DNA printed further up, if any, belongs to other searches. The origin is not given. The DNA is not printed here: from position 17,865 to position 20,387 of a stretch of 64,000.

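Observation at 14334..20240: Foreign-composition block between rplJ and tRNA-Trp: paired AAA+ ATPases plus a large metallophosphoesterase protein; candidate undescribed module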

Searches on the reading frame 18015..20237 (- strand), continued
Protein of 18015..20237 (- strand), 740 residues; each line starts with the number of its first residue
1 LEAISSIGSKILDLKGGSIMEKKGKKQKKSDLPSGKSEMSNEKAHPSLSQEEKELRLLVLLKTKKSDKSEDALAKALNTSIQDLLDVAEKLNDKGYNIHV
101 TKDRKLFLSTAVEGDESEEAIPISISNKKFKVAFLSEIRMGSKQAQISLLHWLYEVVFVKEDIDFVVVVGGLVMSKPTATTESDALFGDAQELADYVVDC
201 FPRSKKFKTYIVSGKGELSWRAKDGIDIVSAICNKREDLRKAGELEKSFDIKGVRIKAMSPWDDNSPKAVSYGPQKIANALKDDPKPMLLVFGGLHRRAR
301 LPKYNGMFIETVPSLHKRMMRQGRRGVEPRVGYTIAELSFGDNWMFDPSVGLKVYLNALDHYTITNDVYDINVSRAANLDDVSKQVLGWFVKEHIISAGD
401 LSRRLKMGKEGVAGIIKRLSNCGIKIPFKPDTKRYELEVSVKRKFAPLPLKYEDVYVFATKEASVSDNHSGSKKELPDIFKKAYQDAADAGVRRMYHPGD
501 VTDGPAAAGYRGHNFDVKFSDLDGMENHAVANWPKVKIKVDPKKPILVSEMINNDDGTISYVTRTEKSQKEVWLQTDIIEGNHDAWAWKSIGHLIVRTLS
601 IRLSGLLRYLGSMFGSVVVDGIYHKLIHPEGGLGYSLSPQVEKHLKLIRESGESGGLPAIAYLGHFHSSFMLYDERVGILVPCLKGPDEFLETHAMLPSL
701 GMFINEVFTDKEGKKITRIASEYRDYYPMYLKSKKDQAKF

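Call 43: search_protein_families(library=ncbifam, proteins=[P0144, P0176, P0196, P0205, P0213, P0202, P0221, P0267, P0016], max_evalue=0.001)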
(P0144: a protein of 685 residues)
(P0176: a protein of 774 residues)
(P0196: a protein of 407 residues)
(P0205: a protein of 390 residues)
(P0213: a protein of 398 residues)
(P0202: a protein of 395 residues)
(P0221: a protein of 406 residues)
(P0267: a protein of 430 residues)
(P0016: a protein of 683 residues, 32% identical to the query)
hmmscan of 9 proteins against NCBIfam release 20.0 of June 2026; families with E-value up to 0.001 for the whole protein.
P0144 (685 aa): 0 families

P0176 (774 aa): 0 families

P0196 (407 aa): 2 families
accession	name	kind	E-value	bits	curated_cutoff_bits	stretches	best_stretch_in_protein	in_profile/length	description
NF003118.0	PRK04036.1-3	equivalog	1.1e-12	47.7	445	1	321-374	414-466/481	DNA-directed DNA polymerase II small subunit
TIGR00040.1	yfcE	subfamily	0.00012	22.2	56.25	0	154-196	2-40/158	YfcE family phosphodiesterase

P0205 (390 aa): 6 families
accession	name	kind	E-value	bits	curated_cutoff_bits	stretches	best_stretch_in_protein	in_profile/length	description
NF003118.0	PRK04036.1-3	equivalog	1.5e-18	67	445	2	147-242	219-318/481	DNA-directed DNA polymerase II small subunit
NF003120.0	PRK04036.1-5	equivalog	4.9e-09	35.2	671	1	185-242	328-384/547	DNA-directed DNA polymerase II small subunit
NF003116.0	PRK04036.1-1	equivalog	2.4e-06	26.5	425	0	182-242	306-365/530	DNA-directed DNA polymerase II small subunit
NF003119.0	PRK04036.1-4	equivalog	3.2e-05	22.6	823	0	185-210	363-388/590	DNA-directed DNA polymerase II small subunit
NF003117.0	PRK04036.1-2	equivalog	0.00015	20.3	993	0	185-215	424-454/650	DNA-directed DNA polymerase II small subunit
TIGR00040.1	yfcE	subfamily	0.00019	21.5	56.25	0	155-324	2-118/158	YfcE family phosphodiesterase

P0213 (398 aa): 3 families
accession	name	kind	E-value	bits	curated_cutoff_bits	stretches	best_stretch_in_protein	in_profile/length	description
NF003118.0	PRK04036.1-3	equivalog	6.4e-11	41.9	445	1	157-244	227-319/481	DNA-directed DNA polymerase II small subunit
TIGR01884.1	cas_HTH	subfamily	1.9e-05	24.1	60.2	1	76-123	137-185/202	CRISPR-associated CARF protein Csa3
NF003120.0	PRK04036.1-5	equivalog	0.00076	18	671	0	193-245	334-386/547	DNA-directed DNA polymerase II small subunit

P0202 (395 aa): 3 families
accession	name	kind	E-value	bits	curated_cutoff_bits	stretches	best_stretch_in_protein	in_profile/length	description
NF003118.0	PRK04036.1-3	equivalog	3.9e-12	45.9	445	1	155-223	223-296/481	DNA-directed DNA polymerase II small subunit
TIGR00040.1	yfcE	subfamily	0.00029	20.9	56.25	1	159-200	2-39/158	YfcE family phosphodiesterase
NF003117.0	PRK04036.1-2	equivalog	0.00093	17.6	993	0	185-215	417-450/650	DNA-directed DNA polymerase II small subunit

P0221 (406 aa): 3 families
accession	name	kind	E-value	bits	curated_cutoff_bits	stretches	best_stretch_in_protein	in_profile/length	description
NF003118.0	PRK04036.1-3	equivalog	3.4e-13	49.4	445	1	157-248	224-320/481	DNA-directed DNA polymerase II small subunit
NF003116.0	PRK04036.1-1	equivalog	7.6e-06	24.8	425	0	159-247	275-366/530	DNA-directed DNA polymerase II small subunit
NF003120.0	PRK04036.1-5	equivalog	2.4e-05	23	671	1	157-248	284-386/547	DNA-directed DNA polymerase II small subunit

P0267 (430 aa): 2 families
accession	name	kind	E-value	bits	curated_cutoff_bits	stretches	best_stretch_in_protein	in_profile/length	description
NF003118.0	PRK04036.1-3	equivalog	2.2e-09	36.8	445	1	128-235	208-320/481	DNA-directed DNA polymerase II small subunit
NF003120.0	PRK04036.1-5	equivalog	0.00031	19.3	671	0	351-397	484-530/547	DNA-directed DNA polymerase II small subunit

P0016 (683 aa): 3 families
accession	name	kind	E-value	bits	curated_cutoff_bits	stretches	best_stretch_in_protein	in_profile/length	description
NF003118.0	PRK04036.1-3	equivalog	1.8e-11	43.7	445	1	137-222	230-321/481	DNA-directed DNA polymerase II small subunit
NF003116.0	PRK04036.1-1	equivalog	0.00034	19.4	425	0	127-221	269-367/530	DNA-directed DNA polymerase II small subunit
TIGR00040.1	yfcE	subfamily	0.00083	19.5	56.25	0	539-636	59-136/158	YfcE family phosphodiesterase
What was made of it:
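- Closest known: Archaeal PolD small subunit DP1. Different: NCBIfam scores are far below the cutoff (call 43).
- NCBIfam PolD-small-subunit matches reach 1e-18 in one-module relatives (call 43). NCBIfam DP1 scores are far below the cutoff: 67 against 445 (call 43).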

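Call 52: find_related_loci(query=A3, collection=genome_contigs, flank=10000)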
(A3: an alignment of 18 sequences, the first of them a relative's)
Query A3 (721 aa) in genome_contigs; peptide patterns used: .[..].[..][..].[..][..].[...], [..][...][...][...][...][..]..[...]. (x = any residue, [..] = any of these).
37 stretches matched a pattern; 5 encode a relative of the query (tblastn E <= 1e-3); 5 distinct loci.
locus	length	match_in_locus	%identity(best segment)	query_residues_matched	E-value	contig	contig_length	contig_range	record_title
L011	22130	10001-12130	51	1-714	0e+0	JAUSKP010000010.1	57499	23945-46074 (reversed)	MAG: bacterium isolate E14_metabat.bin.6 E14_k141_15145, whole genome shotgun sequence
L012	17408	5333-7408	42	37-715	5e-178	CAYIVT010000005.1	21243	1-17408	MAG TPA_asm: uncultured Candidatus Saccharibacteria bacterium isolate ERP119705_co9_166 genome assembly, contig: NODE_26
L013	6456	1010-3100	43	40-715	2e-173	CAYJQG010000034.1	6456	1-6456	MAG TPA_asm: uncultured Candidatus Saccharibacteria bacterium isolate ERP125453_co1_149 genome assembly, contig: NODE_15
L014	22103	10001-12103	40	29-715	2e-169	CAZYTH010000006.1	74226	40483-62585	MAG TPA_asm: uncultured Candidatus Saccharibacteria bacterium isolate SRP263991_co7_31 genome assembly, contig: NODE_261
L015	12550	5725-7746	40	54-710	1e-147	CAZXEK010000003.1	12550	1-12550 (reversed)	MAG TPA_asm: uncultured Candidatus Saccharibacteria bacterium isolate binchicken_co203_161 genome assembly, contig: k141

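Call 67: search_dna_similar(query=P0205, collection=phages, mode=protein, max_evalue=0.001, max_rows=20)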
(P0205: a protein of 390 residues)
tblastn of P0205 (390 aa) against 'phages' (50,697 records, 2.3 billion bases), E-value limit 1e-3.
Records with a match: 1; places in all: 1; records where one place covers at least 80% of the query: 0.
Best place of each record, by identity: <60% 1.
By first word of the organism name: Halorubrum 1.
By host as written in the record: Halorubrum sp. BL36 1.
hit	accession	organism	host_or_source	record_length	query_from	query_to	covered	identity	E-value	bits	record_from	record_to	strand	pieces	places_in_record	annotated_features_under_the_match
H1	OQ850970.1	Halorubrum tailed virus BLv36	Halorubrum sp. BL36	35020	152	378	58%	29.7%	3e-21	101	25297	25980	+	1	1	hypothetical protein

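Call 68: search_dna_similar(query=P0001, collection=phages, mode=protein, max_evalue=0.001, max_rows=20)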
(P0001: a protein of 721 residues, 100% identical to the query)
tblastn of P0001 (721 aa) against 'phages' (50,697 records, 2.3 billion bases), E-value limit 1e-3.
No match.

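Call 69: find_homologous_proteins(query=A4, max_evalue=1e-10)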
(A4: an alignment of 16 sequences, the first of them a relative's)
Query A4 (16 sequences) (390 aa, profile of the alignment): 129 proteins with E <= 1e-10 among 8000 candidates; the best 120 are listed.
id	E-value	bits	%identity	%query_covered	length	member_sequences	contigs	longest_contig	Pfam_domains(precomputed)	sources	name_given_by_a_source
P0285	2.9e-136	473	30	77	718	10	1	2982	PF12850.13,PF00149.34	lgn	-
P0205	2.2e-130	453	100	100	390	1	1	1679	PF12850.13,PF00149.34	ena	-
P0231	6.5e-118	412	32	77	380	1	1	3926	PF12850.13,PF00149.34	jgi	-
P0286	2.4e-115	404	42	82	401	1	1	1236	PF12850.13,PF00149.34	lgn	-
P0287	3.8e-113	397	42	81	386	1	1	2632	-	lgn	-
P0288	6.0e-111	389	43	81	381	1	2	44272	PF00149.34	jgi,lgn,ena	-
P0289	6.9e-111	389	38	81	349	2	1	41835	-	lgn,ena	-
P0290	7.5e-111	389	42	81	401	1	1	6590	-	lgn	-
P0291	3.8e-109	384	44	79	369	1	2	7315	PF00149.34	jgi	jgi:predicted phosphodiesterase/biotin operon repressor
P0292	4.8e-109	383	41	82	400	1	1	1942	PF13384.13,PF13936.13,PF13551.13,PF12850.13,PF13518.13,PF00149.34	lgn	-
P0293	5.5e-109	383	39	82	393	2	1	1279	-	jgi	-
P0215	7.0e-109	383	43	93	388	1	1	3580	PF08279.19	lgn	-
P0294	8.0e-109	382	40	81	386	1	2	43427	PF00149.34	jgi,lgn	jgi:hypothetical protein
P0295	2.8e-108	381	40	88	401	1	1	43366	PF12850.13,PF00149.34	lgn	-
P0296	5.9e-108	380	41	81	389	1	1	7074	PF00149.34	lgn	-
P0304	4.6e-106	373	37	81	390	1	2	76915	PF11427.15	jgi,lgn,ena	-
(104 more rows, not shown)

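Call 70: find_encoding_contigs(protein=P0288, flank=10000, max_places=1)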
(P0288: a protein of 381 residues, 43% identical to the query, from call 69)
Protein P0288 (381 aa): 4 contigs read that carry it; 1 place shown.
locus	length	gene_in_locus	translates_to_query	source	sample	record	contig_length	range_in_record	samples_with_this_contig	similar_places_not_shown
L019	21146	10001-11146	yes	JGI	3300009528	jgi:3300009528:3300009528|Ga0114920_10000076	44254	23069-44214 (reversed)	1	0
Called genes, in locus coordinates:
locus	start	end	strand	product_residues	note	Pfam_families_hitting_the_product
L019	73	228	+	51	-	-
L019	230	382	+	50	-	-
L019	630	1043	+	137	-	PF09643:YopX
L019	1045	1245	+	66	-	-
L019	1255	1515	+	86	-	-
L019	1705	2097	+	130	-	-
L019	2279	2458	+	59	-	-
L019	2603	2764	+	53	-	-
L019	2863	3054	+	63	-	-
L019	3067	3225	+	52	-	PF13783:DUF4177 (weak)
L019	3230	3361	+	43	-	-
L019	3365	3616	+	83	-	-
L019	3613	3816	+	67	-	-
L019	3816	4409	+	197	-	-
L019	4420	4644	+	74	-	-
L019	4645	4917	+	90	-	-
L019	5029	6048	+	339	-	-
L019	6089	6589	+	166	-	-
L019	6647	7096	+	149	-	-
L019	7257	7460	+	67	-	-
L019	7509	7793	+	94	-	-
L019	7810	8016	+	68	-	-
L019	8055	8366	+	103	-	-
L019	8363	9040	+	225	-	PF01555:N6_N4_Mtase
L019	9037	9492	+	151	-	-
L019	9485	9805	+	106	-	-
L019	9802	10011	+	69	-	-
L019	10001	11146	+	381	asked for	PF00149:Metallophos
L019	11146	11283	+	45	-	-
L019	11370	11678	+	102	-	-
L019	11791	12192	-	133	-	-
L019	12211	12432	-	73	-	-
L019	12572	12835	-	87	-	-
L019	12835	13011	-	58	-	-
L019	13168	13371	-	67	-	-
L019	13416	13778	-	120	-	PF05014:Nuc_deoxyrib_tr (weak)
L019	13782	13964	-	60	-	-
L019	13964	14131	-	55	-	-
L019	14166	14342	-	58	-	-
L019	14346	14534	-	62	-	-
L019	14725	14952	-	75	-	-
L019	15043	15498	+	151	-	-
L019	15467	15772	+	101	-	-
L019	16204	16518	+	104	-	-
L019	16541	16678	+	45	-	-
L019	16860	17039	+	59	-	-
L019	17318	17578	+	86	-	-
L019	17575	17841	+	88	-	-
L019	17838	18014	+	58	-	-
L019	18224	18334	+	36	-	-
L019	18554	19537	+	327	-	-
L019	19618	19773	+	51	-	-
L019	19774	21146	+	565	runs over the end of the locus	-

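Call 71: find_encoding_contigs(protein=P0304, flank=10000, max_places=1)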
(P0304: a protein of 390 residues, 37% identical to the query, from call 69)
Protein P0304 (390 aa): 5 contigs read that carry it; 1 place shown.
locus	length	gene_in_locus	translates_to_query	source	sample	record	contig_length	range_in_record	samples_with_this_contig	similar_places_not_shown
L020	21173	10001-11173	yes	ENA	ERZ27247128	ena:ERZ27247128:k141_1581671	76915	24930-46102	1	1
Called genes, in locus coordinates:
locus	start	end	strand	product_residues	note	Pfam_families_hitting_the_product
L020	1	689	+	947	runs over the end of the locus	PF00317:Ribonuc_red_lgN, PF02867:Ribonuc_red_lgC, PF14890:Intein_splicing, PF13392:HNH_3, PF02867:Ribonuc_red_lgC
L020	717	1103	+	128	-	-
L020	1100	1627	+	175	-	-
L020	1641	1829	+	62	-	-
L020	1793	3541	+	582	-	-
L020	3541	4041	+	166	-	-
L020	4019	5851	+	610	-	PF04860:Phage_portal (weak)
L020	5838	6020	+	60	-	-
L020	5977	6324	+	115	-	-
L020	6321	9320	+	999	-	PF14890:Intein_splicing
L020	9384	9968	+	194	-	-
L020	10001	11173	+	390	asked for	PF11427:HTH_Tnp_Tc3_1 (faint)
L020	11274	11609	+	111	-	-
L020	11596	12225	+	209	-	PF01555:N6_N4_Mtase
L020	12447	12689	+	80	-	-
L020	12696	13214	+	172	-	-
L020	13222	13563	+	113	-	-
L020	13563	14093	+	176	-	PF01966:HD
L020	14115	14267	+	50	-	-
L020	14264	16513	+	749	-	-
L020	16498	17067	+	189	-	-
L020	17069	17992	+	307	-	-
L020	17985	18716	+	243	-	-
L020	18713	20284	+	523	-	-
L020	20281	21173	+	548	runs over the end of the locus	-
